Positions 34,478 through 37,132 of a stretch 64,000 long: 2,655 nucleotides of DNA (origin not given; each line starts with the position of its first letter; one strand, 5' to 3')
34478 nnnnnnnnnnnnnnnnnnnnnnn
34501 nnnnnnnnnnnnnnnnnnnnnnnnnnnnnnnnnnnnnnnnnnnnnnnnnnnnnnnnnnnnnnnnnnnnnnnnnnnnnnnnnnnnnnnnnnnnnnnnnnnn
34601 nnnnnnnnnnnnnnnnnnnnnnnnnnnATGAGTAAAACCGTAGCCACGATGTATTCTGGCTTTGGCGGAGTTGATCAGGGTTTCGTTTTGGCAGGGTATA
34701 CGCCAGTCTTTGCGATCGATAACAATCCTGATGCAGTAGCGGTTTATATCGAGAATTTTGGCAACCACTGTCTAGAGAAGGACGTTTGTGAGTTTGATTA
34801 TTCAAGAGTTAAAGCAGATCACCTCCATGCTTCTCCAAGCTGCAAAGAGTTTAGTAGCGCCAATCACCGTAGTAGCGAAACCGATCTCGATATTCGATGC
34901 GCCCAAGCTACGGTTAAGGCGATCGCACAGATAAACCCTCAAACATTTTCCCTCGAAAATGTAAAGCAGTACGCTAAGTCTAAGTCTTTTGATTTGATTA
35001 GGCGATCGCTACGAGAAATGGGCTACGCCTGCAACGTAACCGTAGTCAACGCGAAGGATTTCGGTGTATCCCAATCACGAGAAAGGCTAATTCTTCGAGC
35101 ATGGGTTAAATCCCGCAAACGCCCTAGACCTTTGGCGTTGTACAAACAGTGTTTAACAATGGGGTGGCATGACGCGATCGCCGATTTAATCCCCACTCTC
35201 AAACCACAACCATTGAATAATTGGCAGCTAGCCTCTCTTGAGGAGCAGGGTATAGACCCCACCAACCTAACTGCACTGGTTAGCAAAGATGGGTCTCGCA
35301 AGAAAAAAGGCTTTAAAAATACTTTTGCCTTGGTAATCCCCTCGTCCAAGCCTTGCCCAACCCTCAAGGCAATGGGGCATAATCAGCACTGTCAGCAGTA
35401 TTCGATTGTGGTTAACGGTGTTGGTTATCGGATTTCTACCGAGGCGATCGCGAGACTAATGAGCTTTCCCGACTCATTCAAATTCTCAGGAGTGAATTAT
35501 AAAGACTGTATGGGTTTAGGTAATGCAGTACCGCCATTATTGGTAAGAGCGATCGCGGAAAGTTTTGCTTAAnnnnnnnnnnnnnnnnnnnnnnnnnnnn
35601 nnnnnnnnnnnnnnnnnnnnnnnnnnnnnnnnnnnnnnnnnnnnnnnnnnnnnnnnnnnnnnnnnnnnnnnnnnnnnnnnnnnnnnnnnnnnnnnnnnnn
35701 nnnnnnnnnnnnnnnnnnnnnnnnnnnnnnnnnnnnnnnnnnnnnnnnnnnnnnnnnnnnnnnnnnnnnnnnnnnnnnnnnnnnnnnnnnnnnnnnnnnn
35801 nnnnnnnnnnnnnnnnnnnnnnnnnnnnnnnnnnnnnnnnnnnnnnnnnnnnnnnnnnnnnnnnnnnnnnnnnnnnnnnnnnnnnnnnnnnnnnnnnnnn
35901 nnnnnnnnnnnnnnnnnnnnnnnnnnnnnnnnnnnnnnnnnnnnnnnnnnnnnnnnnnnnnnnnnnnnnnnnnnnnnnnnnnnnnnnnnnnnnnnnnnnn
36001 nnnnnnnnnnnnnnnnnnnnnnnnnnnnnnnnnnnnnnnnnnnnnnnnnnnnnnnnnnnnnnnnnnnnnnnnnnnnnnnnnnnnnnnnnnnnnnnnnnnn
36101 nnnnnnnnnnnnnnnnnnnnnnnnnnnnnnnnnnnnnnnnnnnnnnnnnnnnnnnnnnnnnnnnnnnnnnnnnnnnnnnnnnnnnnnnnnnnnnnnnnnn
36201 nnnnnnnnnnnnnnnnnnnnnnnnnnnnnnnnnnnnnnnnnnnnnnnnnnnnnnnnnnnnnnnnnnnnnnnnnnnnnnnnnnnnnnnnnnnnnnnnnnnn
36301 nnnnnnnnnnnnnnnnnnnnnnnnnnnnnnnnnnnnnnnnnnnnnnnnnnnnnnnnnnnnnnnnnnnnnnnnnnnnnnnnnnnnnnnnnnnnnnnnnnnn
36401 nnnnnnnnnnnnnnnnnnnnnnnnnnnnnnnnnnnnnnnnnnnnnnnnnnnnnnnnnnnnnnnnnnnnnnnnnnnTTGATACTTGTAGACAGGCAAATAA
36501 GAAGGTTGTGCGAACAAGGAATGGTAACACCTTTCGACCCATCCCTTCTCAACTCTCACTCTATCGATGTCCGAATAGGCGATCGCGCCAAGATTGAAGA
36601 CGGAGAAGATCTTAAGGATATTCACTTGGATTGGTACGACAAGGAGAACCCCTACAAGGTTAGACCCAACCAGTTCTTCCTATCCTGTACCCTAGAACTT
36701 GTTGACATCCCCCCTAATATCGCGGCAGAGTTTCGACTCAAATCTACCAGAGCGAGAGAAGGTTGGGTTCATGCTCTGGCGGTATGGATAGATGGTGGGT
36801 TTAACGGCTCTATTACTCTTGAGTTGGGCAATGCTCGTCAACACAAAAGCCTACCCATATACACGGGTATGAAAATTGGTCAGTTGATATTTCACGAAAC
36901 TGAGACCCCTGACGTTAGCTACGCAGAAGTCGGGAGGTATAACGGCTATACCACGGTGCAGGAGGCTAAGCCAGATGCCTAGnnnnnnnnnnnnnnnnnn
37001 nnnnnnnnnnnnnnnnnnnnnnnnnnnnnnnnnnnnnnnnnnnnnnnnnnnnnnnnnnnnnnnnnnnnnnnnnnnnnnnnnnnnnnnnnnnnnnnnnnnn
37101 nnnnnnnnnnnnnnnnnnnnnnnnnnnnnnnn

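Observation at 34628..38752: Clustered DNA-modification and dNTP-pool genes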

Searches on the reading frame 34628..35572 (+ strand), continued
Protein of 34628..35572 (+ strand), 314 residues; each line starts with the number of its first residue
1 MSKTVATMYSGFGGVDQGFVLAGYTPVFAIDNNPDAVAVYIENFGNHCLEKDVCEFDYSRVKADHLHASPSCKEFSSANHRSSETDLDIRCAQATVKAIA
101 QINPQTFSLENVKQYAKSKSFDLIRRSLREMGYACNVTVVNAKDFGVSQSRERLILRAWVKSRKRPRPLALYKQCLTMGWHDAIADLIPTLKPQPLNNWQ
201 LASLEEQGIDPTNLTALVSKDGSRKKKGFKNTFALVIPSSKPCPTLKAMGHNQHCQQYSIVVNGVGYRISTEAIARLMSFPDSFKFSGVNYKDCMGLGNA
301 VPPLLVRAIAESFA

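Call 70: find_related_loci(query=A5, collection=genome_contigs, flank=3000)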
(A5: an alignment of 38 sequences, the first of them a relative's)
Query A5 (314 aa) in genome_contigs; peptide patterns used: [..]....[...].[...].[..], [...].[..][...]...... (x = any residue, [..] = any of these).
600 stretches matched a pattern (row limit reached: there are more); 575 encode a relative of the query (tblastn E <= 1e-3); the best 80 are kept; 80 distinct loci.
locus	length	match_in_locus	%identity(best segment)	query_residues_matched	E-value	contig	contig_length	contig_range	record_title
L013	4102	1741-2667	29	5-313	8e-31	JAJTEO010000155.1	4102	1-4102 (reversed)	MAG: Fluviicola sp. isolate 49624_E28 Sample_49624_scaffold_13078, whole genome shotgun sequence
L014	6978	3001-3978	30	1-311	2e-30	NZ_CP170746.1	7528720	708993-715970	Chlorogloeopsis fritschii PCC 6912 chromosome, complete genome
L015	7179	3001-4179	39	7-309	1e-29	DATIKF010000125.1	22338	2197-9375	MAG TPA_asm: Dissulfurispiraceae bacterium isolate SMAG_U15711 k141_100705, whole genome shotgun sequence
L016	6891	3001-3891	30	2-314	1e-28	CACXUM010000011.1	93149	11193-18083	MAG: uncultured Bacteroidia bacterium isolate RUG11609 genome assembly, contig: RUG11609_asm_11, whole genome shotgun se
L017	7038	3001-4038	28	1-314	2e-28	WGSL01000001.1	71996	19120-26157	MAG: Collinsella sp. isolate COPD012 SA9245_bin.13_contig_1, whole genome shotgun sequence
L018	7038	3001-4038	28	1-314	2e-28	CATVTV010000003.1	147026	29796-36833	MAG TPA_asm: uncultured Collinsella sp. isolate ERR8263819_bin.6_MetaWRAP_v1.3_MAG genome assembly, contig: ERZ18534258.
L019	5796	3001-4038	28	1-314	2e-28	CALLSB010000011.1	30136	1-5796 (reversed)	MAG TPA_asm: uncultured Collinsella sp. isolate SRR3313113_bin.3_CONCOCT_v1.1_MAG genome assembly, contig: ERZ1688030.54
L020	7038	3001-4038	28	1-314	2e-28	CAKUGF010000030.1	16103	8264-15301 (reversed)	MAG: uncultured Collinsella sp. isolate REFINED_METABAT215_TOP10_CONTIGS_1500_ASSEMBLY_K77_MERGED__Hadza_MoBio_hadza-A-D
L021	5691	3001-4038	28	1-314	2e-28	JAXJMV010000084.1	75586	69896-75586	MAG: Collinsella sp. isolate DOME_MAG_14482 14482_W0326_k141_76593, whole genome shotgun sequence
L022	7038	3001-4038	28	1-314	2e-28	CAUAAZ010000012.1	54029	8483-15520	MAG TPA_asm: uncultured Collinsella sp. isolate ERR9578321_bin.30_MetaWRAP_v1.3_MAG genome assembly, contig: ERZ18533974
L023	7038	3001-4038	28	1-314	2e-28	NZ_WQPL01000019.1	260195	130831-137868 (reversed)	Collinsella aerofaciens strain MCC356 NODE_21_length_260115_cov_80.238251, whole genome shotgun sequence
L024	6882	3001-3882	30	5-314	6e-28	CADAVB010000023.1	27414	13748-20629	MAG: uncultured Bacteroidia bacterium isolate RUG13648 genome assembly, contig: RUG13648_asm_23, whole genome shotgun se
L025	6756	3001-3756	33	56-303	4e-28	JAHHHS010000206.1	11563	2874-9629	MAG: Nostoc indistinguendum CM1-VF10 scaffold_383_c1, whole genome shotgun sequence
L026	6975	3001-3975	29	5-312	1e-27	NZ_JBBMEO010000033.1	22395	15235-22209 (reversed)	Faecalibacterium tardum strain CLA-AA-H175 CLAAAH175_contig_33_length_22395, whole genome shotgun sequence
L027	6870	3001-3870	30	3-312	6e-27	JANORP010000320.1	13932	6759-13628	MAG: Bacteroidota bacterium isolate VAR_4_metabat_163 VAR_4_k141_3082347, whole genome shotgun sequence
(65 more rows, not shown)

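Call 71: search_protein_families(library=padloc, proteins=[window:34628-35572:+], max_evalue=0.001)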
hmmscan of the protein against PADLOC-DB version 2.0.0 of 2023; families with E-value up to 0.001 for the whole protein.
window:34628-35572:+ (314 aa): 57 families (the best 25 are shown)
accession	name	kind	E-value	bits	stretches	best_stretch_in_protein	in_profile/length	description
PDLC03378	MTase_II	-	1.3e-48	164.1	1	2-313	2-326/344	Type II methyltransferase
PDLC03234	MTase_II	-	2.3e-45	153.5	2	5-188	7-203/375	Type II methyltransferase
PDLC00026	DruM2|DruM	-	8.9e-37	125.4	1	4-312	6-313/336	DNA cytosine methylase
PDLC03272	MTase_II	-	2.1e-36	124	1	4-312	76-385/407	Type II methyltransferase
PDLC00033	DruM2|DruM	-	1.7e-33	114.4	1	4-312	23-359/368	DNA cytosine methylase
PDLC03326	MTase_II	-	5.5e-31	106.1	2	7-188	9-215/412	Type II methyltransferase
PDLC03237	MTase_II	-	4.9e-30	102.2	2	2-198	793-1008/1036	Type II methyltransferase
PDLC03270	MTase_II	-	2.9e-26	90.2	1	7-158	5-160/309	Type II methyltransferase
PDLC03307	MTase_II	-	6.8e-25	86.1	3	8-128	6-127/382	Type II methyltransferase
PDLC02649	DrmMII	-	7.6e-24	82.4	2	92-195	149-254/422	DrmMII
PDLC03225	MTase_II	-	1.5e-23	81.4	3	269-312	550-593/615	Type II methyltransferase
PDLC00027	DruM2|DruM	-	2e-23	81.4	1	5-155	14-167/361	DNA cytosine methylase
PDLC00031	DruM2|DruM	-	3.4e-23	80.3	1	5-156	14-168/361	DNA cytosine methylase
PDLC00030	DruM2|DruM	-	1e-21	75.5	1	6-182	9-207/380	DNA cytosine methylase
PDLC03343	MTase_II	-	4.9e-19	66.6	2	7-156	10-164/462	Type II methyltransferase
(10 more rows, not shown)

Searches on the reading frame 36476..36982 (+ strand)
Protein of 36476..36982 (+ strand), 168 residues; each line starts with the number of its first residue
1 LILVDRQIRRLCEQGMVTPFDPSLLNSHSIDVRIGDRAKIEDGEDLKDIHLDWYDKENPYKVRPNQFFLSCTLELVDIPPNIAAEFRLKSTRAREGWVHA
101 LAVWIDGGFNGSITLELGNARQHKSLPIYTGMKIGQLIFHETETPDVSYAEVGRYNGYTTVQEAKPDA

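Call 3: search_protein_families(library=pfam, proteins=[window:36476-36982:+], max_evalue=0.01)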
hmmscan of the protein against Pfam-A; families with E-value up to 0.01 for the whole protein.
window:36476-36982:+ (168 aa): 2 families
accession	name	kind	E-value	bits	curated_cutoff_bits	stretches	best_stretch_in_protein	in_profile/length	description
PF22769.1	DCD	-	1.1e-26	94.2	27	1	2-141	1-152/153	dCTP deaminase-like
PF22569.1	DCD_C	-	0.0097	15.7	22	0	61-112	79-129/192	2'-deoxycytidine 5'-triphosphate deaminase (DCD), C-terminal domain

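Call 6: search_protein_families(library=phrogs, proteins=[window:36476-36982:+], max_evalue=0.001)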
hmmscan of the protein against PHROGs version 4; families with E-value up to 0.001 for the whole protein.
window:36476-36982:+ (168 aa): 1 family
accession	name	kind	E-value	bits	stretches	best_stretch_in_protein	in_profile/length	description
phrog_1663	-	DNA, RNA and nucleotide metabolism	1.8e-47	162.9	1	1-166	50-218/303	dCTP deaminase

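Call 10: search_protein_families(library=ncbifam, proteins=[window:36476-36982:+], max_evalue=0.01)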
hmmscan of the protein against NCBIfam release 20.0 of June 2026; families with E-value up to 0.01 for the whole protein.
window:36476-36982:+ (168 aa): 4 families
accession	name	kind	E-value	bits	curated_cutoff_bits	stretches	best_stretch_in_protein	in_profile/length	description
TIGR02274.1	dCTP_deam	equivalog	2.8e-29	102.1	92.8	1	2-163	1-177/180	dCTP deaminase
NF002598.0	PRK02253.1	equivalog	0.00026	20.5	130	1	73-156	83-162/167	deoxyuridine 5'-triphosphate nucleotidohydrolase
NF001862.0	PRK00601.1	equivalog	0.0015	18.2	103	1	57-148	37-129/150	dUTP diphosphatase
NF005734.0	PRK07559.1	equivalog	0.0098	14.7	283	0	62-112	253-302/368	2'-deoxycytidine 5'-triphosphate deaminase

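Call 13: search_solved_structures(query=window:36476-36982:+, max_evalue=0.01, show_alignments=3)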
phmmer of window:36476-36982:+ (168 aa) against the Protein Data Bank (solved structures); distinct sequences matched with E-value up to 0.01: 16.
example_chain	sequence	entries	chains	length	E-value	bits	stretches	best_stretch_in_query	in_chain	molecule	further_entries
2qxx_A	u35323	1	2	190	1.2e-16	64.1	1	1-145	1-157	Deoxycytidine triphosphate deaminase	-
2qlp_A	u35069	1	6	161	1.3e-16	64.1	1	1-144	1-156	Deoxycytidine triphosphate deaminase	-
4a6a_A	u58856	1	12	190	4.2e-16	62.4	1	1-145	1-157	DEOXYCYTIDINE TRIPHOSPHATE DEAMINASE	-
4xjc_A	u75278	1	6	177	4e-13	52.7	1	10-149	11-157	Deoxycytidine triphosphate deaminase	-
9ln0_A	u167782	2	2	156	1.5e-12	50.8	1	3-161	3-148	dCTP deaminase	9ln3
8y1w_A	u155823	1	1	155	1.4e-11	47.6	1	5-157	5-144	dCTP deaminase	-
1ogh_A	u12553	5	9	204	3e-11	46.6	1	68-152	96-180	BIFUNCTIONAL DEAMINASE/DIPHOSPHATASE | dCTP deaminase, dUMP-forming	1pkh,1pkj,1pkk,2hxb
3gf0_A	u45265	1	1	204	7.6e-11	45.3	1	68-152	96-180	dCTP deaminase, dUMP-forming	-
2hxd_A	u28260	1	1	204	1.7e-10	44.1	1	68-152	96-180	dCTP deaminase, dUMP-forming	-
1xs1_A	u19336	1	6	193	7.4e-08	35.5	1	55-147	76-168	Deoxycytidine triphosphate deaminase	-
2v9x_A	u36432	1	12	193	2e-07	34.2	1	55-147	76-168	DEOXYCYTIDINE TRIPHOSPHATE DEAMINASE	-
4dhk_A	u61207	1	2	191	2e-07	34.1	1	60-159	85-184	Deoxycytidine triphosphate deaminase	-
1xs4_A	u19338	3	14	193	5.1e-07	32.8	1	55-147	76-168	Deoxycytidine triphosphate deaminase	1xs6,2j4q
2j4h_A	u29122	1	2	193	5.3e-07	32.7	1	55-147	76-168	DEOXYCYTIDINE TRIPHOSPHATE DEAMINASE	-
3km3_A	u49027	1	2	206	1.7e-05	27.9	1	25-160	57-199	Deoxycytidine triphosphate deaminase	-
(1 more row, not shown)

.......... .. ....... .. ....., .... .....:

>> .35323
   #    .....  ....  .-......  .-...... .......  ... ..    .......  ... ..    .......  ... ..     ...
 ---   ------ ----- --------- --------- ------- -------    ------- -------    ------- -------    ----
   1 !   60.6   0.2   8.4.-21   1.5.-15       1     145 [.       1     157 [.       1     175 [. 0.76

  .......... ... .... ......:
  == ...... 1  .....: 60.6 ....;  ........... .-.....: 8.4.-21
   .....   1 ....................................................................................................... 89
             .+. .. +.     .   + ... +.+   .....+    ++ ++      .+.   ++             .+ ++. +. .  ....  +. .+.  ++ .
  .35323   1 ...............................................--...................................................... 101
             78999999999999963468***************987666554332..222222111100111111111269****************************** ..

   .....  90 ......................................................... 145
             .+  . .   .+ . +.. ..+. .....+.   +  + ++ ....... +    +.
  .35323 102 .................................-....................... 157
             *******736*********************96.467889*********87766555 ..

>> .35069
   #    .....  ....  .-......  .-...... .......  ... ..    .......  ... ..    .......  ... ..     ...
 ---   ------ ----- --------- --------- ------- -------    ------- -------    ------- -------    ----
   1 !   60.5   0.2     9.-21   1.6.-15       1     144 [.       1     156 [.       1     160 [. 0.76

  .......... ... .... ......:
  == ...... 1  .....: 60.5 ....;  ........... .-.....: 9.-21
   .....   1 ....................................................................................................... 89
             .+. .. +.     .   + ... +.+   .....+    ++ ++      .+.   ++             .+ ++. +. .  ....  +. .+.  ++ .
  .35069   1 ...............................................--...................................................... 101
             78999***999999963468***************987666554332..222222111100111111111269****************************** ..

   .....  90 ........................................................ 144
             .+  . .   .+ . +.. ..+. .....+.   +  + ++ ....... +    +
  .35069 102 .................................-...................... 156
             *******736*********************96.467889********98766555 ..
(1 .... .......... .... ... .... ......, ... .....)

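Call 15: find_encoding_contigs(protein=window:36476-36982:+, flank=10000, max_places=6)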
Protein window:36476-36982:+ (168 aa): 3 contigs read that carry it; 2 places shown.
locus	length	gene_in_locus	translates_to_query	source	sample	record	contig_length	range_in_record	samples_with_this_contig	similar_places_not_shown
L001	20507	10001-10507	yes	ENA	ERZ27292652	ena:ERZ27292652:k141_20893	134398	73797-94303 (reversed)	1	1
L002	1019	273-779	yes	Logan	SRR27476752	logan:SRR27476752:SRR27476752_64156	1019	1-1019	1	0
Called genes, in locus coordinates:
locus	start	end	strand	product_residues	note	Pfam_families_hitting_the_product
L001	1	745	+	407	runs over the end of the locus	-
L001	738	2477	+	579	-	PF00772:DnaB, PF03796:DnaB_C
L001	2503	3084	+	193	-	-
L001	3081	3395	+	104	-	-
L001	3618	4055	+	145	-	-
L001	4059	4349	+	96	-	-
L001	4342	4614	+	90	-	-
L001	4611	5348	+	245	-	PF00702:Hydrolase (faint), PF08645:PNK3P, PF13242:Hydrolase_like (weak)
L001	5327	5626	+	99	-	-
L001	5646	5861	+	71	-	-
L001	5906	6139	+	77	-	-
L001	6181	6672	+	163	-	-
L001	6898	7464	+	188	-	-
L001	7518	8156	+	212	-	-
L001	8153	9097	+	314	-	PF00145:DNA_methylase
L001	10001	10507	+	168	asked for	PF22769:DCD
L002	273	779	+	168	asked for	PF22769:DCD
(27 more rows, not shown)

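Call 71: search_protein_families(library=padloc, proteins=[window:36476-36982:+], max_evalue=0.001)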
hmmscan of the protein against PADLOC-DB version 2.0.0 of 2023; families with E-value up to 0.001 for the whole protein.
window:36476-36982:+ (168 aa): 0 families
